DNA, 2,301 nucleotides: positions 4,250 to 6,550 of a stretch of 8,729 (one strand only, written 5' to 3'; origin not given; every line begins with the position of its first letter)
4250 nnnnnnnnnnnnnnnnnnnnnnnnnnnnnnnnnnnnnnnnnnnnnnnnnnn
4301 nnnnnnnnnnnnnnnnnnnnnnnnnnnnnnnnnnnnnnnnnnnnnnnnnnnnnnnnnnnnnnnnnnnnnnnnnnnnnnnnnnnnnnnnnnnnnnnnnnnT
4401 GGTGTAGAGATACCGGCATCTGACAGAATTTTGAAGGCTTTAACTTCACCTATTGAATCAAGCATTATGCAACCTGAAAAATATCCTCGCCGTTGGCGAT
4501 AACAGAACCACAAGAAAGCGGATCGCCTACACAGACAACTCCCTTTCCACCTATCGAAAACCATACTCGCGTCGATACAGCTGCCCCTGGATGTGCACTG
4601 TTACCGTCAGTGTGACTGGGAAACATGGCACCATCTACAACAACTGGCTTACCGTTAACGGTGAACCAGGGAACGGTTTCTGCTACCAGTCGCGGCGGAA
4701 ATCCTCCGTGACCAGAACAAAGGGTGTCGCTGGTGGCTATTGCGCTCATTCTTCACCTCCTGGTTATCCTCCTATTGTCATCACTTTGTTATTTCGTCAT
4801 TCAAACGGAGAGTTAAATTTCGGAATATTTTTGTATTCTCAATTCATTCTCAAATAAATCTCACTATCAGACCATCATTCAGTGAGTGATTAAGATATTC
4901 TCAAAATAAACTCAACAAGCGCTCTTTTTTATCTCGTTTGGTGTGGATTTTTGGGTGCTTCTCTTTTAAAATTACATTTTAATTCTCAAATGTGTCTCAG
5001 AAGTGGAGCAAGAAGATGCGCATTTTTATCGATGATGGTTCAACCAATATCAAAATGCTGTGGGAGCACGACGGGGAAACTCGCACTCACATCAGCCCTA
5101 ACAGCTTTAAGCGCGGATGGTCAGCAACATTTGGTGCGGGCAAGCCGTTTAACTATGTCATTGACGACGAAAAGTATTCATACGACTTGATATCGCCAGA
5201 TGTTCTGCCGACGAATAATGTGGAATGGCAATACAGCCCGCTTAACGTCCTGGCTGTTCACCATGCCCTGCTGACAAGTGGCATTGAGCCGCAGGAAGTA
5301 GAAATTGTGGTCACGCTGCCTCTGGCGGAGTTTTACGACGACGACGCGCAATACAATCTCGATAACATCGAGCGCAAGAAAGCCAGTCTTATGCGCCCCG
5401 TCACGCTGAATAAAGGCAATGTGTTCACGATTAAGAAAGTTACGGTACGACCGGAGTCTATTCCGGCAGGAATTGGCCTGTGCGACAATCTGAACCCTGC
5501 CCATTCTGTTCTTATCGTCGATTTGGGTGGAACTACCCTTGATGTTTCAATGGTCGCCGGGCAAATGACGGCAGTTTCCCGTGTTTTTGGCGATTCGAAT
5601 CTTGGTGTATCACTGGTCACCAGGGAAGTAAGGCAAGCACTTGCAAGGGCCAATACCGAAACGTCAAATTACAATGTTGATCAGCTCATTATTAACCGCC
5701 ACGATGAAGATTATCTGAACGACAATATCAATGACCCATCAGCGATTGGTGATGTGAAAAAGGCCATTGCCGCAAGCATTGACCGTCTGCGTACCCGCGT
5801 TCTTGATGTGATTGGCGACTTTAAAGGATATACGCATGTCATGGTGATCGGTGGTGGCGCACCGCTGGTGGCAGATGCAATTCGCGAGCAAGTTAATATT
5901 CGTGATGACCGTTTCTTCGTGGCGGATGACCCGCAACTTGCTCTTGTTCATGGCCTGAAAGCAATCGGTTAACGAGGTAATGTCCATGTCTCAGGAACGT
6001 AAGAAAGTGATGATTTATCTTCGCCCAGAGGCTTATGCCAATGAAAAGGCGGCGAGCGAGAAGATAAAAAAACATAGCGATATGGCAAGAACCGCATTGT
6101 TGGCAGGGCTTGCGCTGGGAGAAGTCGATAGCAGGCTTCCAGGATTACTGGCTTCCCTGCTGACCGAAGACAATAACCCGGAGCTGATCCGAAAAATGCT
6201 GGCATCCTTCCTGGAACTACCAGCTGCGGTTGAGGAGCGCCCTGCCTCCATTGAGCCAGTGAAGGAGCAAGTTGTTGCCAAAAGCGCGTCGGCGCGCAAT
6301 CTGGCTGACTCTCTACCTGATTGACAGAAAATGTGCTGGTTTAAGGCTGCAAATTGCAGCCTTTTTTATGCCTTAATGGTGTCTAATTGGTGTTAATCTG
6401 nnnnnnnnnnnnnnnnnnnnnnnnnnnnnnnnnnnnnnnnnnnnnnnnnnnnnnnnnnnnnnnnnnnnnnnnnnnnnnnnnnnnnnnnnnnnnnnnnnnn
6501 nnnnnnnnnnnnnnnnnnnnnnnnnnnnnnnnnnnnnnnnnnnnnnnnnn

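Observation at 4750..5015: Centromere-like iteron array shared between the parM promoter and the divergent PAAR operon promoter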

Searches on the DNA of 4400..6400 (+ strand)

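Call 3: search_dna_similar(query=window:4400-6400:+, collection=plasmids, mode=near, max_rows=25)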
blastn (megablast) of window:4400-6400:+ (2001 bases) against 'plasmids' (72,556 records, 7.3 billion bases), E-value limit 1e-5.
Records with a match: 123; places in all: 127; records where one place covers at least 80% of the query: 113.
Best place of each record, by identity: >=99% 6; 95-99% 88; 90-95% 11; 80-90% 15; 60-80% 3.
By first word of the organism name: Escherichia 98; Salmonella 17; Shigella 6; Klebsiella 2.
By predicted mobility (MOB-suite, as given by PLSDB): non-mobilizable 121; conjugative 2.
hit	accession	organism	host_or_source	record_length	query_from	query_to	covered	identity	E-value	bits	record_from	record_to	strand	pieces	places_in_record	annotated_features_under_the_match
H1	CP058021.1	Escherichia coli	culture,Pooled sheep faecal samples ...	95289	1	2001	100%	100.0%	0e+0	3696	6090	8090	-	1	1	recombinase | plasmid stabilization protein | alanine racemase | hypothetical protein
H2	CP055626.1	Escherichia coli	culture,Pooled pig faecal samples ...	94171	1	2001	100%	99.3%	0e+0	3613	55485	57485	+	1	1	recombinase | plasmid stabilization protein | alanine racemase | hypothetical protein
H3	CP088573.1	Escherichia coli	-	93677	1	2001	100%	99.0%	0e+0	3589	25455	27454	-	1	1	plasmid segregation protein ParM | plasmid partitioning/stability family protein | alanine racemase | hypothetical protein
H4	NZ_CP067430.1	Escherichia coli O22:H8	Rectal swab of live bovine cattle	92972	1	2001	100%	99.0%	0e+0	3585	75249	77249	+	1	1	parM: plasmid segregation protein ParM domain-containing protein | plasmid partitioning/stability family protein | PAAR domain-containing protein | hypothetical protein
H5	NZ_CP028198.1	Salmonella enterica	-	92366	1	2001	100%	99.0%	0e+0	3583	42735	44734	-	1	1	parM: plasmid segregation protein ParM domain-containing protein | plasmid partitioning/stability family protein | PAAR domain-containing protein | hypothetical protein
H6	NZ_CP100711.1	Salmonella enterica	Homo sapiens,stool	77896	1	2001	100%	99.0%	0e+0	3579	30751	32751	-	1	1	parM: plasmid segregation protein ParM domain-containing protein | plasmid partitioning/stability family protein | PAAR domain-containing protein | hypothetical protein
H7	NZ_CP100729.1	Salmonella enterica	Homo sapiens,urine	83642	1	2001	100%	99.0%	0e+0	3579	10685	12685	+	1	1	parM: plasmid segregation protein ParM domain-containing protein | plasmid partitioning/stability family protein | PAAR domain-containing protein | hypothetical protein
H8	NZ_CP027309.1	Escherichia coli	Homo sapiens,stool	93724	1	2001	100%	98.9%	0e+0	3574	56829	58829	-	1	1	parM: plasmid segregation protein ParM domain-containing protein | plasmid partitioning/stability family protein | PAAR domain-containing protein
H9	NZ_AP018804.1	Escherichia coli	Bos taurus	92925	1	2001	100%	98.9%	0e+0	3574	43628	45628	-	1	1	parM: plasmid segregation protein ParM domain-containing protein | plasmid partitioning/stability family protein | PAAR domain-containing protein | hypothetical protein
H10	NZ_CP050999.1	Escherichia coli O39:NM str. F8704-2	-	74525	1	2001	100%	98.9%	0e+0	3574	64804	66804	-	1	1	parM: plasmid segregation protein ParM domain-containing protein | plasmid partitioning/stability family protein | PAAR domain-containing protein | hypothetical protein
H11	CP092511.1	Salmonella enterica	Preserved foods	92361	1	2001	100%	98.9%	0e+0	3574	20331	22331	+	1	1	plasmid segregation protein ParM | plasmid partitioning/stability family protein | alanine racemase | hypothetical protein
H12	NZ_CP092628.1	Salmonella enterica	Egg white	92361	1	2001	100%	98.9%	0e+0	3574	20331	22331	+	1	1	parM: plasmid segregation protein ParM domain-containing protein | plasmid partitioning/stability family protein | PAAR domain-containing protein | hypothetical protein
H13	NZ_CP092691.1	Salmonella enterica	Cookware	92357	1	2001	100%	98.9%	0e+0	3574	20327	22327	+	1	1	parM: plasmid segregation protein ParM domain-containing protein | plasmid partitioning/stability family protein | PAAR domain-containing protein | hypothetical protein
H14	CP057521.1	Escherichia coli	culture,Pooled sheep faecal samples ...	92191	1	2001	100%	98.9%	0e+0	3574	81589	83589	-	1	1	recombinase | plasmid stabilization protein | alanine racemase | hypothetical protein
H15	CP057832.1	Escherichia coli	culture,Pooled pig faecal samples ...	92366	1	2001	100%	98.9%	0e+0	3574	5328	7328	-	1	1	recombinase | plasmid stabilization protein | alanine racemase | hypothetical protein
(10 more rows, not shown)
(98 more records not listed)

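Call 6: get_annotated_region(hit=H4, flank=6000)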
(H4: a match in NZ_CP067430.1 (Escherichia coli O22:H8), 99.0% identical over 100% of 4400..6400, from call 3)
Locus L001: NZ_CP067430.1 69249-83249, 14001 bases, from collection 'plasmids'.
description: Escherichia coli O22:H8 strain 154 plasmid pO157, complete sequence
organism: Escherichia coli O22:H8 (NCBI taxid 2491679)
taxonomy: Bacteria; Pseudomonadota; Gammaproteobacteria; Enterobacterales; Enterobacteriaceae; Escherichia; Escherichia coli; Escherichia coli O22:H8
host: -; source: Rectal swab of live bovine cattle; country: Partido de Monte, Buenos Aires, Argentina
typing (MOB-suite, as given by PLSDB): non-mobilizable; replicon rep_cluster_2221
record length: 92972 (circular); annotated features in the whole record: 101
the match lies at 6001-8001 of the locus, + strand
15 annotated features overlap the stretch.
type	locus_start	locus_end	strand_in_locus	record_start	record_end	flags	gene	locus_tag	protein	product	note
CDS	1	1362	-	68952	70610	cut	-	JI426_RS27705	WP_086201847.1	phage tail protein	-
CDS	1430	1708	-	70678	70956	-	-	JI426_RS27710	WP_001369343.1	Ig-like domain-containing protein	-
CDS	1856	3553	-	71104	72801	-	-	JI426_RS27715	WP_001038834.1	hypothetical protein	-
CDS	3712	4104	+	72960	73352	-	-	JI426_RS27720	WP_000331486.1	hypothetical protein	-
CDS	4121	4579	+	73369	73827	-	-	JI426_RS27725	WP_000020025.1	hypothetical protein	-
CDS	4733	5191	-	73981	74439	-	-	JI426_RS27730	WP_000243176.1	hypothetical protein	-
CDS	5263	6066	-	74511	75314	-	-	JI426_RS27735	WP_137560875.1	hypothetical protein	-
CDS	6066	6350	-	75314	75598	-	-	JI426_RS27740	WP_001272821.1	PAAR domain-containing protein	-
CDS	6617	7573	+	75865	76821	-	parM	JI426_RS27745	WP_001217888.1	plasmid segregation protein ParM domain-containing protein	-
CDS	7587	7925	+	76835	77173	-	-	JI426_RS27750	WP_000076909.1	plasmid partitioning/stability family protein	-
CDS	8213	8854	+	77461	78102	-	-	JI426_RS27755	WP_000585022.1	AAA family ATPase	-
CDS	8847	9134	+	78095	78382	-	-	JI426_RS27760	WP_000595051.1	hypothetical protein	-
CDS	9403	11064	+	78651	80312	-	glnS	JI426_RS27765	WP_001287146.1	glutamine--tRNA ligase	GO:0006425 - glutaminyl-tRNA aminoacylation [Evidence IEA]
CDS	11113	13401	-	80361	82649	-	-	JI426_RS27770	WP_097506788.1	Dam family site-specific DNA-(adenine-N6)-methyltransferase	-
CDS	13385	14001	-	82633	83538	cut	rdgC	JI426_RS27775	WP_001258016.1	recombination-associated protein RdgC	GO:0006310 - DNA recombination [Evidence IEA]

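Call 26: search_dna_similar(query=window:4465-6324:+, collection=plasmids, mode=distant, max_rows=60, rows=spread)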
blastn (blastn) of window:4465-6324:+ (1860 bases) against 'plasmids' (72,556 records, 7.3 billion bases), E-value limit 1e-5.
Records with a match: 2834; places in all: 2855; records where one place covers at least 80% of the query: 113.
Best place of each record, by identity: >=99% 6; 95-99% 88; 90-95% 11; 80-90% 14; 60-80% 2715.
By first word of the organism name: Klebsiella 1167; Escherichia 1144; Enterobacter 137; Shigella 98; Salmonella 83; Citrobacter 64; Proteus 29; Serratia 29; Providencia 28; Morganella 7; and 15 more.
By predicted mobility (MOB-suite, as given by PLSDB): conjugative 2326; non-mobilizable 266; mobilizable 242.
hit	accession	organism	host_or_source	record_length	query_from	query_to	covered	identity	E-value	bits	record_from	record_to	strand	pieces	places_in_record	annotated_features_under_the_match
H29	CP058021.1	Escherichia coli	culture,Pooled sheep faecal samples ...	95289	1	1860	100%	100.0%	0e+0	3355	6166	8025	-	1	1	recombinase | plasmid stabilization protein | alanine racemase | hypothetical protein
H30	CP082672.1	Salmonella enterica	Pork Chop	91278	1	1860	100%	98.5%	0e+0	3225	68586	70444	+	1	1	plasmid segregation protein ParM | plasmid partitioning/stability family protein | alanine racemase | hypothetical protein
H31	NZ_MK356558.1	Salmonella sp.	-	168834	1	1860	100%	93.5%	0e+0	2690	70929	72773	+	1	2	none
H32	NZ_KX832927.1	Providencia rettgeri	Homo sapiens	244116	552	1510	52%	66.4%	1e-72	283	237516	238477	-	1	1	parM: plasmid segregation protein ParM domain-containing protein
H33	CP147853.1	Salmonella enterica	environmental,water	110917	558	1156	32%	65.8%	4e-27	131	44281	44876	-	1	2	plasmid segregation protein ParM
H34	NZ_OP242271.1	Escherichia coli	Homo sapiens,stool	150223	561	919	19%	67.5%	3e-17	99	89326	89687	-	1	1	parM: plasmid segregation protein ParM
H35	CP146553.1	Escherichia coli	-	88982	561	919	19%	67.2%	3e-17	99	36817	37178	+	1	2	parM: plasmid segregation protein ParM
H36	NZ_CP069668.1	Escherichia coli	Homo sapiens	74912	561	919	19%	66.9%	3e-17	99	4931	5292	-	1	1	parM: plasmid segregation protein ParM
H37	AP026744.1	Escherichia coli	Homo sapiens,feces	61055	561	919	19%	66.9%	3e-17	99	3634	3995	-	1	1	stbA: plasmid partition protein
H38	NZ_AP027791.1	Escherichia coli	-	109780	561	919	19%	66.9%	3e-17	99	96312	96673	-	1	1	parM: plasmid segregation protein ParM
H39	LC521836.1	Escherichia coli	Homo sapiens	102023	561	919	19%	66.9%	1e-15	94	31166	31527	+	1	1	plasmid stability protein StbA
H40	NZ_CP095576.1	Klebsiella pneumoniae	Homo sapiens,Pure culture one microbial ...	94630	561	919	19%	66.9%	1e-15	94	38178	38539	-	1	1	parM: plasmid segregation protein ParM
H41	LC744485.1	Escherichia coli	-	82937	561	919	19%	66.9%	1e-15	94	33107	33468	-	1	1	plasmid stability protein StbA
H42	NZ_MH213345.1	Escherichia coli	urine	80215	561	919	19%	66.9%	1e-15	94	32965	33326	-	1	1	parM: plasmid segregation protein ParM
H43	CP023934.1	Klebsiella pneumoniae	Homo sapiens,rectal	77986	561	919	19%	66.7%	1e-15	94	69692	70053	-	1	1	plasmid segregation protein ParM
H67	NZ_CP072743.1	Serratia fonticola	rabbit,mixed culture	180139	561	874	17%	71.3%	6e-32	147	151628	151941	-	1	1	plasmid segregation protein ParM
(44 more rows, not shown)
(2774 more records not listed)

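Call 27: search_dna_similar(query=window:4700-5060:+, collection=plasmids, mode=distant, max_rows=60, rows=spread)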
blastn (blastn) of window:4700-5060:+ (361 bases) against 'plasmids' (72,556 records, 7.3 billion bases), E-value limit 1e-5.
Records with a match: 128; places in all: 130; records where one place covers at least 80% of the query: 113.
Best place of each record, by identity: >=99% 5; 95-99% 77; 90-95% 14; 80-90% 24; 60-80% 8.
By first word of the organism name: Escherichia 98; Salmonella 17; Shigella 6; Arsenophonus 4; Klebsiella 2; Enterobacter 1.
By predicted mobility (MOB-suite, as given by PLSDB): non-mobilizable 122; mobilizable 4; conjugative 2.
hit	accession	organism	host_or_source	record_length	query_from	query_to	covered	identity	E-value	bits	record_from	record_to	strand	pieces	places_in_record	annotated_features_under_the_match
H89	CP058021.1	Escherichia coli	culture,Pooled sheep faecal samples ...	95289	1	361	100%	100.0%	0e+0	652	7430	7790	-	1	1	alanine racemase | recombinase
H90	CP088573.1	Escherichia coli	-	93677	1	361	100%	99.7%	0e+0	647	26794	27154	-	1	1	alanine racemase | plasmid segregation protein ParM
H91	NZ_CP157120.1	Escherichia coli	culture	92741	1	361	100%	99.2%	2e-180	638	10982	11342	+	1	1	PAAR domain-containing protein | parM: plasmid segregation protein ParM domain-containing protein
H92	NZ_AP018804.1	Escherichia coli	Bos taurus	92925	1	361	100%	98.9%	3e-179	634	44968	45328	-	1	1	PAAR domain-containing protein | parM: plasmid segregation protein ParM domain-containing protein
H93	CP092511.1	Salmonella enterica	Preserved foods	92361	1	361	100%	98.9%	3e-179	634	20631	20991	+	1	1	alanine racemase | plasmid segregation protein ParM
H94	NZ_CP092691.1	Salmonella enterica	Cookware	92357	1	361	100%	98.9%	3e-179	634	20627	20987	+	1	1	PAAR domain-containing protein | parM: plasmid segregation protein ParM domain-containing protein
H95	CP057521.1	Escherichia coli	culture,Pooled sheep faecal samples ...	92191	1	361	100%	98.9%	3e-179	634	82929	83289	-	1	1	alanine racemase | recombinase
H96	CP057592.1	Escherichia coli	culture,Pooled cattle faecal samples ...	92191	1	361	100%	98.9%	3e-179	634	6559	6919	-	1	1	alanine racemase | recombinase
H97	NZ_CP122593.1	Escherichia coli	Sus scrofa,feces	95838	1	361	100%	98.9%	3e-179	634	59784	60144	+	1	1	PAAR domain-containing protein | parM: plasmid segregation protein ParM domain-containing protein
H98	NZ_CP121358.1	Escherichia coli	Sus scrofa domesticus,feces,feces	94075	1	361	100%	98.6%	4e-177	627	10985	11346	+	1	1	PAAR domain-containing protein | parM: plasmid segregation protein ParM domain-containing protein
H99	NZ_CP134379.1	Escherichia coli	Chicken,Brazilian imported chicken meats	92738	1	361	100%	98.6%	1e-177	629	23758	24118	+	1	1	PAAR domain-containing protein | parM: plasmid segregation protein ParM domain-containing protein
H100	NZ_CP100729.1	Salmonella enterica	Homo sapiens,urine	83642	1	361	100%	98.3%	1e-176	625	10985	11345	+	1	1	PAAR domain-containing protein | parM: plasmid segregation protein ParM domain-containing protein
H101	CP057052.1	Escherichia coli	culture,Pooled cattle faecal samples ...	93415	1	361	100%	98.3%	1e-176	625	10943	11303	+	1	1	alanine racemase | recombinase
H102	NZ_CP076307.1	Escherichia coli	Homo sapiens,urine, catheter urine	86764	1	361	100%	98.1%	6e-175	620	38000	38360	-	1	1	PAAR domain-containing protein | parM: plasmid segregation protein ParM domain-containing protein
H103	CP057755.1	Escherichia coli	culture,Pooled pig faecal samples ...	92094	1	361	100%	98.1%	6e-175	620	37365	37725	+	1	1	alanine racemase | recombinase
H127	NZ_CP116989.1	Escherichia coli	Homo sapiens,stool sample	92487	1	361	100%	94.8%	4e-158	564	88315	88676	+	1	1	PAAR domain-containing protein | parM: plasmid segregation protein ParM domain-containing protein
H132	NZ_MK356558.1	Salmonella sp.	-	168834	1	361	100%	91.9%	2e-136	491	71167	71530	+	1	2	none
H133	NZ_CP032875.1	Escherichia coli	Homo sapiens,Culture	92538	1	361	100%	83.0%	8e-98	364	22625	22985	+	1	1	PAAR domain-containing protein | parM: plasmid segregation protein ParM domain-containing protein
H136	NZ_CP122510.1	Escherichia coli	pig,Microbial culture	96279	1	361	100%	81.9%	8e-98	363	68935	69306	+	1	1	PAAR domain-containing protein | parM: plasmid segregation protein ParM domain-containing protein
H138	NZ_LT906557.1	Escherichia coli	-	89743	1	361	100%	79.9%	5e-87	328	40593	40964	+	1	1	PAAR domain-containing protein | parM: plasmid segregation protein ParM domain-containing protein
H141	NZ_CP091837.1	Escherichia coli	Equus ferus caballus ...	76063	1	361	100%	77.8%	2e-67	262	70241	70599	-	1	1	PAAR domain-containing protein | parM: plasmid segregation protein ParM domain-containing protein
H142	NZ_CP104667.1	Escherichia coli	Homo sapiens,urine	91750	1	361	55%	83.2%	2e-28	204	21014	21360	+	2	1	parM: plasmid segregation protein ParM domain-containing protein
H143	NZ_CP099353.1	Escherichia marmotae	culture,Pooled sediment sample ...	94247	1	361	45%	87.2%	2e-28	200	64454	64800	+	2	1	parM: plasmid segregation protein ParM domain-containing protein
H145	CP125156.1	Klebsiella pneumoniae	-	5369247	273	361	25%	85.4%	1e-18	101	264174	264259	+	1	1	parM: plasmid segregation protein ParM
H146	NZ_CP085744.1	Enterobacter hormaechei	Homo sapiens,tracheal aspirate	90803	291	361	20%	93.0%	3e-20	106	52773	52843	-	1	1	parM: plasmid segregation protein ParM domain-containing protein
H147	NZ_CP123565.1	Arsenophonus nasoniae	Nasonia vitripennis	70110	304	355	14%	86.5%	4e-6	60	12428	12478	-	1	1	plasmid segregation protein ParM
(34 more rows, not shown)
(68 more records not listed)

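Call 28: get_annotated_region(hit=H133, flank=1500)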
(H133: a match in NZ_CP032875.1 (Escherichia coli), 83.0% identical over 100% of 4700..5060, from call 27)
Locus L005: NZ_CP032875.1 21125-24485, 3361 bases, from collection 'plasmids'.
description: Escherichia coli strain WCHEC000837 plasmid p1_000837, complete sequence
organism: Escherichia coli (NCBI taxid 562)
taxonomy: Bacteria; Pseudomonadota; Gammaproteobacteria; Enterobacterales; Enterobacteriaceae; Escherichia; Escherichia coli
host: -; source: Homo sapiens,Culture; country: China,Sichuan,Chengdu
typing (MOB-suite, as given by PLSDB): non-mobilizable; replicon rep_cluster_1704
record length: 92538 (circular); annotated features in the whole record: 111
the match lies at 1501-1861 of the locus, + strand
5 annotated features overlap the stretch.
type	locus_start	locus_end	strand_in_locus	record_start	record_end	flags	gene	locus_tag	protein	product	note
CDS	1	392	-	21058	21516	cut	-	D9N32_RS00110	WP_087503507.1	hypothetical protein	-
CDS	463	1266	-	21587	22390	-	-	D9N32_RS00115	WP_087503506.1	hypothetical protein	-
CDS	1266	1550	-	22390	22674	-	-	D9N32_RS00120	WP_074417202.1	PAAR domain-containing protein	-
CDS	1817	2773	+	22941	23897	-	parM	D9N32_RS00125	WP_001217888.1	plasmid segregation protein ParM domain-containing protein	-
CDS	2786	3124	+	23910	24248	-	-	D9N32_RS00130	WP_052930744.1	plasmid partitioning/stability family protein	-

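Call 29: get_annotated_region(hit=H136, flank=1500)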
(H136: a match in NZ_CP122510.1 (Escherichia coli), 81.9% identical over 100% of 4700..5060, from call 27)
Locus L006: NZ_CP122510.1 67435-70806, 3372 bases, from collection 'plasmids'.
description: Escherichia coli strain W444 plasmid unnamed3
organism: Escherichia coli (NCBI taxid 562)
taxonomy: Bacteria; Pseudomonadota; Gammaproteobacteria; Enterobacterales; Enterobacteriaceae; Escherichia; Escherichia coli
host: -; source: pig,Microbial culture; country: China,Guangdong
typing (MOB-suite, as given by PLSDB): non-mobilizable; replicon rep_cluster_1704
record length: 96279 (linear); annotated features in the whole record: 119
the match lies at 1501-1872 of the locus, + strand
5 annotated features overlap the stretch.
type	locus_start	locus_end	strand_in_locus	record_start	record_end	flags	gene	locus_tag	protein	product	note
CDS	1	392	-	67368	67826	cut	-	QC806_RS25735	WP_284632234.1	hypothetical protein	-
CDS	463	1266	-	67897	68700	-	-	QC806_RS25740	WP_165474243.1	hypothetical protein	-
CDS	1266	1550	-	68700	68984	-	-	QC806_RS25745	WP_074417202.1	PAAR domain-containing protein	-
CDS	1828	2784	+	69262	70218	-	parM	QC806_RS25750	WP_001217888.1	plasmid segregation protein ParM domain-containing protein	-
CDS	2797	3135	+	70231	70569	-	-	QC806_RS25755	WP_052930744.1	plasmid partitioning/stability family protein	-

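Call 30: get_annotated_region(hit=H138, flank=1500)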
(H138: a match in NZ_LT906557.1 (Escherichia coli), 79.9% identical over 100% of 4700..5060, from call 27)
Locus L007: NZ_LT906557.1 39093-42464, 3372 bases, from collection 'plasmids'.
description: Escherichia coli isolate E. coli RL465 plasmid II
organism: Escherichia coli (NCBI taxid 562)
taxonomy: Bacteria; Pseudomonadota; Gammaproteobacteria; Enterobacterales; Enterobacteriaceae; Escherichia; Escherichia coli
host: -; source: -; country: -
typing (MOB-suite, as given by PLSDB): non-mobilizable; replicon rep_cluster_1704
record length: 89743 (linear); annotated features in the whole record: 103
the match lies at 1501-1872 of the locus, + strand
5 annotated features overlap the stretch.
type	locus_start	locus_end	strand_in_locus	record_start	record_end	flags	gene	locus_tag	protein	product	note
CDS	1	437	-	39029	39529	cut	-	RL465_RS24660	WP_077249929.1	hypothetical protein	-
CDS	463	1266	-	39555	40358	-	-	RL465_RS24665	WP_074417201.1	hypothetical protein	-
CDS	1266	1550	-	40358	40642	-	-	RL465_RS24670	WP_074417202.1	PAAR domain-containing protein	-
CDS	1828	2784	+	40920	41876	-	parM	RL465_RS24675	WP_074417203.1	plasmid segregation protein ParM domain-containing protein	-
CDS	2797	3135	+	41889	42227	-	-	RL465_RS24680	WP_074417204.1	plasmid partitioning/stability family protein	-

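Call 31: get_annotated_region(hit=H141, flank=1500)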
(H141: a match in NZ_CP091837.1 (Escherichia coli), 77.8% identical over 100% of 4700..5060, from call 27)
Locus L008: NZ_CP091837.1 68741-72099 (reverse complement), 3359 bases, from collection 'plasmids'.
description: Escherichia coli strain SWYHX138.33gt plasmid pHX138.33gt_1, complete sequence
organism: Escherichia coli (NCBI taxid 562)
taxonomy: Bacteria; Pseudomonadota; Gammaproteobacteria; Enterobacterales; Enterobacteriaceae; Escherichia; Escherichia coli
host: -; source: Equus ferus caballus (Thoroughbred),Pure isolate,feces; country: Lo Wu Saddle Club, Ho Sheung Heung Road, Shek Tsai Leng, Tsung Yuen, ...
typing (MOB-suite, as given by PLSDB): non-mobilizable; replicon IncFIA,rep_cluster_1704
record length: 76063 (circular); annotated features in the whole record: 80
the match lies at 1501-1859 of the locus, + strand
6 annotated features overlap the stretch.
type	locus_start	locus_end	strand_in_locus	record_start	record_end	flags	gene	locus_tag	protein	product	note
CDS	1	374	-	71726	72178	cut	-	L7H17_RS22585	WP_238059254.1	hypothetical protein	-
CDS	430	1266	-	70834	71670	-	-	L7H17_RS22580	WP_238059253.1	hypothetical protein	-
CDS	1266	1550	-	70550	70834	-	-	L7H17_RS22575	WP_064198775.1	PAAR domain-containing protein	-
CDS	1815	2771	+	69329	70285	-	parM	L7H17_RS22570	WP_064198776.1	plasmid segregation protein ParM domain-containing protein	-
CDS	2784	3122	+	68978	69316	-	-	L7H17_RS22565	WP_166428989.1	plasmid partitioning/stability family protein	-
CDS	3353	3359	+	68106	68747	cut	-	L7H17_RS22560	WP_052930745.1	AAA family ATPase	-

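Call 32: get_annotated_region(hit=H142, flank=1500)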
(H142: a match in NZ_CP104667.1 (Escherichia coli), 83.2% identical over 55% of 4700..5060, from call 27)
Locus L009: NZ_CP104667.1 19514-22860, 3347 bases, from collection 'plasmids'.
description: Escherichia coli strain 2021CK-00607 plasmid unnamed2, complete sequence
organism: Escherichia coli (NCBI taxid 562)
taxonomy: Bacteria; Pseudomonadota; Gammaproteobacteria; Enterobacterales; Enterobacteriaceae; Escherichia; Escherichia coli
host: -; source: Homo sapiens,urine; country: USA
typing (MOB-suite, as given by PLSDB): non-mobilizable; replicon rep_cluster_1704
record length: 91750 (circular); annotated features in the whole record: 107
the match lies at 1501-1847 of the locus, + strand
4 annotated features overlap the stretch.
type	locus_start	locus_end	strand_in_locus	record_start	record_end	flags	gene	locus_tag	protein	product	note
CDS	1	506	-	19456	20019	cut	-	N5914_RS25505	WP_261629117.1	hypothetical protein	-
CDS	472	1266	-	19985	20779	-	-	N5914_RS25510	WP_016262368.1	hypothetical protein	-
CDS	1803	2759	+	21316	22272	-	parM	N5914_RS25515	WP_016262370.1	plasmid segregation protein ParM domain-containing protein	-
CDS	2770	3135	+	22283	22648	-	-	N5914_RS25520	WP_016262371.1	plasmid partitioning/stability family protein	-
